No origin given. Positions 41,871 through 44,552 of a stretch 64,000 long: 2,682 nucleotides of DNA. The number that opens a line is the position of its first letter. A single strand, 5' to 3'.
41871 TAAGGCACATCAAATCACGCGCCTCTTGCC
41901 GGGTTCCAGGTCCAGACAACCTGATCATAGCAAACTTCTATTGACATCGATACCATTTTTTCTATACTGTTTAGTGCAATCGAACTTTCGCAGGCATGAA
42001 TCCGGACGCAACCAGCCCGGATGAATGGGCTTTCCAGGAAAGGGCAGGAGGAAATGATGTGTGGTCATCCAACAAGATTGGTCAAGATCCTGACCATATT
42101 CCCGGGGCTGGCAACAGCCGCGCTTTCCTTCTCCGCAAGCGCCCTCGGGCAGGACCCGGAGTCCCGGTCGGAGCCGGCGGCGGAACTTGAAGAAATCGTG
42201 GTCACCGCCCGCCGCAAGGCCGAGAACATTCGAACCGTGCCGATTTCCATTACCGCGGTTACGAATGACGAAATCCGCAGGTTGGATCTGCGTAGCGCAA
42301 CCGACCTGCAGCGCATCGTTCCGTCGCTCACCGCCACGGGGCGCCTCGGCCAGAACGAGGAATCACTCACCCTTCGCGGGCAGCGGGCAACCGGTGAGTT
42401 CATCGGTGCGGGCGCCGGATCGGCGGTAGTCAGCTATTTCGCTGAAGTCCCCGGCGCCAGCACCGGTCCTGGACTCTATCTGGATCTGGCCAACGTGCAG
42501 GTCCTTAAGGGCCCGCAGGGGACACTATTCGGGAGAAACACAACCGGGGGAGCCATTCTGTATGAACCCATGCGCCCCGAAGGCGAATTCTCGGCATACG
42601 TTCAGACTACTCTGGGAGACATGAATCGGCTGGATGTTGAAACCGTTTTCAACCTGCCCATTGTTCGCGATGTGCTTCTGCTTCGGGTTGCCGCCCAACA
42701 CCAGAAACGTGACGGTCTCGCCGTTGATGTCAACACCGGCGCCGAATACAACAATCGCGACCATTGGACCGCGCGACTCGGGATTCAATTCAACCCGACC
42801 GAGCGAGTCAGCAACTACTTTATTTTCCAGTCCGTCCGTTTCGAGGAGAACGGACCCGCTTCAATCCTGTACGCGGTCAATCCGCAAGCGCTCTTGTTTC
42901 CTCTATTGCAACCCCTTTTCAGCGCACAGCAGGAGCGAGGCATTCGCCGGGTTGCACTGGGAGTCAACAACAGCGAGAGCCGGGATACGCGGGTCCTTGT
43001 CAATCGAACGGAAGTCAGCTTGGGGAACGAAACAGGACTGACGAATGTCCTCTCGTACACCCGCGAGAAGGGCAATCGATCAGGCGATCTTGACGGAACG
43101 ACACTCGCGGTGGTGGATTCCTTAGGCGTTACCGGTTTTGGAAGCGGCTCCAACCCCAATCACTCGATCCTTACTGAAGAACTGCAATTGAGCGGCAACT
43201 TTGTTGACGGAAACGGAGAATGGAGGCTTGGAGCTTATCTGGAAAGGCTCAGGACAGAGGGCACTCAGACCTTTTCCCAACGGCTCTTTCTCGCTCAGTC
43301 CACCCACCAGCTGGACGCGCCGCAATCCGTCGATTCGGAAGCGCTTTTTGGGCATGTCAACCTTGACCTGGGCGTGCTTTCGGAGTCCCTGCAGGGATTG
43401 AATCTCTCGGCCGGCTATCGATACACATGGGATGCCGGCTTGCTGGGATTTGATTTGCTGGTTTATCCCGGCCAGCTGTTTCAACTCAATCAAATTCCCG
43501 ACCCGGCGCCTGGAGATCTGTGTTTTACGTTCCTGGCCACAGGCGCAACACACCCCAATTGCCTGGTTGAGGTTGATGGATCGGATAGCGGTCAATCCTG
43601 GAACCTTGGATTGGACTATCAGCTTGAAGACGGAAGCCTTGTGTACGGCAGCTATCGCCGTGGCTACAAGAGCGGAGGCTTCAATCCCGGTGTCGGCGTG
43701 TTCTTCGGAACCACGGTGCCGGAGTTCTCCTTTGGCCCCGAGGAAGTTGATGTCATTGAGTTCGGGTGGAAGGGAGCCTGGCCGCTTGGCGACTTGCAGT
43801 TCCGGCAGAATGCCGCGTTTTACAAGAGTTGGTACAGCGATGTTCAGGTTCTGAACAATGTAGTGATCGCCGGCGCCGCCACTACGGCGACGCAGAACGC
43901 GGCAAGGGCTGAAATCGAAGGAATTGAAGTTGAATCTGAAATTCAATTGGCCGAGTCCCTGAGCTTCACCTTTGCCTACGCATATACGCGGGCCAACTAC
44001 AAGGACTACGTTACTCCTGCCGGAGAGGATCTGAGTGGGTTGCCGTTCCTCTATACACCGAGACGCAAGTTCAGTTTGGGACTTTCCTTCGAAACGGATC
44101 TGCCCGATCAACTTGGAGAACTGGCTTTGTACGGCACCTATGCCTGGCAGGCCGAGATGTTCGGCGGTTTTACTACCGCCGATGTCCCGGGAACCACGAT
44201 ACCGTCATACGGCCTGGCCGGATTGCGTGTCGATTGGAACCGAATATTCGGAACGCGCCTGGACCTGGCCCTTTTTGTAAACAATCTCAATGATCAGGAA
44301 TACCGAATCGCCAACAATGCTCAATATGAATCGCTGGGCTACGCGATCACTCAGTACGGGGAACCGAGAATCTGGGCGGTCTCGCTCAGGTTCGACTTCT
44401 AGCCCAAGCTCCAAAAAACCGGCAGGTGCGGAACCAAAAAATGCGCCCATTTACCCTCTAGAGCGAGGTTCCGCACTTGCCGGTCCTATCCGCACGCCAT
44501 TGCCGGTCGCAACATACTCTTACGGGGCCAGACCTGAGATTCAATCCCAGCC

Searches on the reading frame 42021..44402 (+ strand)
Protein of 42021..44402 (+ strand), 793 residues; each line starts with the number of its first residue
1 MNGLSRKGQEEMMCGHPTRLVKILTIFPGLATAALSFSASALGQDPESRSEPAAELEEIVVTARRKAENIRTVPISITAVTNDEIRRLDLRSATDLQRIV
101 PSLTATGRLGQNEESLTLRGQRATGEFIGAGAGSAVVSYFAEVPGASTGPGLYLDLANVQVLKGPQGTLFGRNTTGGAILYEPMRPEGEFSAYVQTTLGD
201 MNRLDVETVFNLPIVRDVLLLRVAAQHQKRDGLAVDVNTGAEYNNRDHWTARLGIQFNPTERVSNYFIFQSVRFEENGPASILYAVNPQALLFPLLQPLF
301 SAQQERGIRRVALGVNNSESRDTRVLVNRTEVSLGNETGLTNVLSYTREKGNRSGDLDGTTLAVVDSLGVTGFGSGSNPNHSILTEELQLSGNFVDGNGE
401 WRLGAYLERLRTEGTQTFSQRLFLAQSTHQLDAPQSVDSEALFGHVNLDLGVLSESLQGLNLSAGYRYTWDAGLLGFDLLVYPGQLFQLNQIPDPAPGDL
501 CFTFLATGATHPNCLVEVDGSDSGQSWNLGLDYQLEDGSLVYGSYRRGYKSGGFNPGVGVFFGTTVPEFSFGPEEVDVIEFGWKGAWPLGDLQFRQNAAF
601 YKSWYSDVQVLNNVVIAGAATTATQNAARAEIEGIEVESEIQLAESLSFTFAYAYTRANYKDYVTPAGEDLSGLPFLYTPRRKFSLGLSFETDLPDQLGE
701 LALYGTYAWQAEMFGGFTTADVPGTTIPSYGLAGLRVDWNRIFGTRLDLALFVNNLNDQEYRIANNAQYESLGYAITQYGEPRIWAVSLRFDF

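Call 18: search_protein_families(library=pfam, proteins=[window:42021-44402:+], max_evalue=0.001)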
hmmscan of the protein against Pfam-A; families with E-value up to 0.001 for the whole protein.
window:42021-44402:+ (793 aa): 2 families
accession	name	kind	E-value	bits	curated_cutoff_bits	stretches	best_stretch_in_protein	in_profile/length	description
PF00593.30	TonB_dep_Rec_b-barrel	-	1.8e-29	104.3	27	1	324-756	55-436/436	TonB dependent receptor-like, beta-barrel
PF07715.20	Plug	-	4.2e-09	37.3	23.9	1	70-178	2-107/107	TonB-dependent Receptor Plug Domain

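Call 53: search_protein_families(library=ncbifam, proteins=[window:42021-44402:+], max_evalue=0.00001)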
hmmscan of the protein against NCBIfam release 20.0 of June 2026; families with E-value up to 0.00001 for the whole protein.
window:42021-44402:+ (793 aa): 15 families
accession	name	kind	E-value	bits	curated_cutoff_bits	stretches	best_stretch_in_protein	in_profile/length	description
TIGR01783.1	TonB-siderophor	subfamily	2.4e-32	112.4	223.5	2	520-793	403-649/649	TonB-dependent siderophore receptor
TIGR01785.1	TonB-hemin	subfamily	5.1e-22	78.1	316.85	2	516-770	405-663/677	TonB-dependent heme/hemoglobin receptor family protein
TIGR01786.1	TonB-hemlactrns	subfamily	2.3e-16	59.3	323.75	1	518-782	431-707/719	TonB-dependent hemoglobin/transferrin/lactoferrin family receptor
NF010010.0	PRK13483.1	equivalog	4.5e-14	51.4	927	1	33-262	15-245/660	ligand-gated channel protein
NF053590.1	TonB_dep_TOL0244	equivalog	7.2e-11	41.4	645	0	571-761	412-580/604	TOL_0244 family TonB-dependent receptor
NF047944.1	FoxamRcptFoxA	equivalog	2.6e-10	39.2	1300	1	612-767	529-677/697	ferrioxamine B receptor FoxA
NF010650.0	PRK14049.1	equivalog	1.8e-09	36.3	904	1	513-673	471-622/729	ferrioxamine B receptor precursor protein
NF049960.1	siderphRecptFauA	equivalog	9.6e-09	34.2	900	1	575-792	526-726/727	TonB-dependent alcaligin siderophore receptor FauA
NF007926.1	PRK10641.1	equivalog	1.3e-07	30.6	836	0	53-180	24-150/617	TonB-dependent vitamin B12 receptor BtuB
NF007478.2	PRK10064.1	equivalog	2.9e-07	29.1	745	0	29-129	11-102/663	catecholate siderophore receptor CirA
TIGR01779.1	TonB-B12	equivalog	3.3e-07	29.2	599.7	1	47-246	22-216/614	TonB-dependent vitamin B12 receptor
NF010048.1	PRK13524.1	subfamily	9.3e-07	27.7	493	0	610-793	569-744/744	FepA family TonB-dependent siderophore receptor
NF010011.0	PRK13484.1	equivalog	1.6e-06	26.7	1197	0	55-269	29-245/682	IreA family TonB-dependent siderophore receptor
NF007349.0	PRK09840.1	equivalog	1.9e-06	26.2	686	0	513-766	503-738/760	catecholate siderophore receptor Fiu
NF010038.0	PRK13513.1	equivalog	8.7e-06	24.5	942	0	48-180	27-161/659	ligand-gated channel protein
